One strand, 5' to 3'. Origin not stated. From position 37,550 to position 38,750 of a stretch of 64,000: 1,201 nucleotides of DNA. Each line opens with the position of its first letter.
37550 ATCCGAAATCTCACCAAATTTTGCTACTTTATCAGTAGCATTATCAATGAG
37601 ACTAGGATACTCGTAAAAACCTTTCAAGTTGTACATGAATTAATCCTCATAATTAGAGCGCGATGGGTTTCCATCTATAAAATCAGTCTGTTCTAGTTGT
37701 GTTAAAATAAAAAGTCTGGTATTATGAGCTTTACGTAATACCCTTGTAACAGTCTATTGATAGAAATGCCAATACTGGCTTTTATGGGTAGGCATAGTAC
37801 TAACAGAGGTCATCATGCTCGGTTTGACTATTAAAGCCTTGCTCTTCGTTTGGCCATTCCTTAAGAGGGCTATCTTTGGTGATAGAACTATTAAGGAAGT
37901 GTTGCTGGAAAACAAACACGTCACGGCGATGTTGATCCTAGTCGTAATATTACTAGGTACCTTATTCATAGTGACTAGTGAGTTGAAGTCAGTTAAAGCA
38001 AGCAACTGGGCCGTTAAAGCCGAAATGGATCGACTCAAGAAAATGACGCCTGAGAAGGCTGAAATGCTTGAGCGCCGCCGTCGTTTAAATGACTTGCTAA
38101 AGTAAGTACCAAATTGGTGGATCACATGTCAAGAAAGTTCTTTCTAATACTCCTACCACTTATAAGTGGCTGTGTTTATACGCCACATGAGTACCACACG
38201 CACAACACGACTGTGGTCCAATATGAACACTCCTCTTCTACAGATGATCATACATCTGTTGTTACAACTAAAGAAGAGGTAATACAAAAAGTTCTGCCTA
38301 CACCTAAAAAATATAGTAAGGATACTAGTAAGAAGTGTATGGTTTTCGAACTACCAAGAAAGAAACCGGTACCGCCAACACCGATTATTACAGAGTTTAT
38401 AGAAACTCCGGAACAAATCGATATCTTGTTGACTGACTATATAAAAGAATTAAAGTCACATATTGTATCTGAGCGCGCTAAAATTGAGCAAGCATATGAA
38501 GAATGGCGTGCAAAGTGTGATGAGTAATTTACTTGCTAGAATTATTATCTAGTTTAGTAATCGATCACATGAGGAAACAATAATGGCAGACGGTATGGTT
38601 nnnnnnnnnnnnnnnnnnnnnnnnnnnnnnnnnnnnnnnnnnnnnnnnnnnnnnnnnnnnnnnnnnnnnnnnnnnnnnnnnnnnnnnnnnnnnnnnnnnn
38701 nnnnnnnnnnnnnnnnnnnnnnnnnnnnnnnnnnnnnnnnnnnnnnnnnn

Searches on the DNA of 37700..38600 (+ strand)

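Call 17: search_dna_similar(query=window:37700-38600:+, collection=phages, mode=near, max_rows=60)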
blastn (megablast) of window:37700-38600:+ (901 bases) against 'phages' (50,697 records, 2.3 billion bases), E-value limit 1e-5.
Records with a match: 46; places in all: 46; records where one place covers at least 80% of the query: 46.
Best place of each record, by identity: >=99% 46.
By first word of the organism name: Pseudomonas 46.
By host as written in the record: Pseudomonas aeruginosa 22; Pseudomonas aeruginosa PAO1 8; - 4; Pseudomonas aeruginosa 147 2; Pseudomonas sp. 2; Pseudomonas aeruginosa ATCC 10145 2; Pseudomomas aeruginosa PAO1 1; Pseudomonas aeruginosa MRSN 3705 1; and 4 more.
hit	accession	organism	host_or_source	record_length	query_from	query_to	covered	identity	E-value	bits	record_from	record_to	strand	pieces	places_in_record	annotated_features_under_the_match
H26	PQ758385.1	Pseudomonas phage 124.01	Pseudomonas aeruginosa 147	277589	1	901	100%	100.0%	0e+0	1664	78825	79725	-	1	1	hypothetical protein (x3)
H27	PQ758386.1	Pseudomonas phage 2PS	Pseudomonas aeruginosa 147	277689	1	901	100%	100.0%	0e+0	1664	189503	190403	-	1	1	hypothetical protein (x3)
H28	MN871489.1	Pseudomonas phage PaZh_1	Pseudomonas aeruginosa PAO1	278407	1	901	100%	100.0%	0e+0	1664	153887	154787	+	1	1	record has no annotation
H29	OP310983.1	Pseudomonas phage Koomba boorn-mokiny kep-wari Wadjak 1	Pseudomonas aeruginosa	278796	1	901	100%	100.0%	0e+0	1664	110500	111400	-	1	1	hypothetical protein (x2) | ribonuclease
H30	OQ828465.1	Pseudomonas phage PA_ZH1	Pseudomomas aeruginosa PAO1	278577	1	901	100%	100.0%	0e+0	1664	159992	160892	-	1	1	hypothetical protein (x2) | ribonuclease H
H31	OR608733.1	Pseudomonas phage 6B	Pseudomonas aeruginosa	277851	1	901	100%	100.0%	0e+0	1664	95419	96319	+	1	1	hypothetical protein (x3) | ribonuclease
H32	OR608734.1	Pseudomonas phage 9-Ps-8B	Pseudomonas aeruginosa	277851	1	901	100%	100.0%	0e+0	1664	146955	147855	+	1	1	hypothetical protein (x3) | ribonuclease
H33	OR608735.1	Pseudomonas phage 9Ps-7B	Pseudomonas aeruginosa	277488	1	901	100%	100.0%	0e+0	1664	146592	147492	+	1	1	hypothetical protein (x3) | ribonuclease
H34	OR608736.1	Pseudomonas phage 14Ps5-6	Pseudomonas aeruginosa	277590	1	901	100%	100.0%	0e+0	1664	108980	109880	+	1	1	hypothetical protein (x3) | ribonuclease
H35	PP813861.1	Pseudomonas phage vB_PaeM_FBPa36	Pseudomonas sp.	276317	1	901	100%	100.0%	0e+0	1664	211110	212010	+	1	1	hypothetical protein (x2) | ribonuclease H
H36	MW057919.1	Pseudomonas phage vB_PaeM_kmuB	Pseudomonas aeruginosa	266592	1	901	100%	99.9%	0e+0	1659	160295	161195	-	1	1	hypothetical protein (x2) | ribonuclease H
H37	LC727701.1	Pseudomonas phage sp. NK1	Pseudomonas aeruginosa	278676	1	901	100%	99.9%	0e+0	1659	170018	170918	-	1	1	hypothetical protein (x3)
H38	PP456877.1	Pseudomonas phage vB_Pae3705-KEN49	Pseudomonas aeruginosa MRSN 3705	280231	1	901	100%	99.9%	0e+0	1659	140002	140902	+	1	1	hypothetical protein (x3) | ribonuclease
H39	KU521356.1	Pseudomonas phage KTN4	Pseudomonas aeruginosa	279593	1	901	100%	99.8%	0e+0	1653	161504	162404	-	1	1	hypothetical protein (x2) | putative ribonuclease H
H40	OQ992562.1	Pseudomonas phage PhiPizzaParty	Pseudomonas aeruginosa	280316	1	901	100%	99.7%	0e+0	1648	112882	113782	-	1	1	hypothetical protein (x3) | ribonuclease H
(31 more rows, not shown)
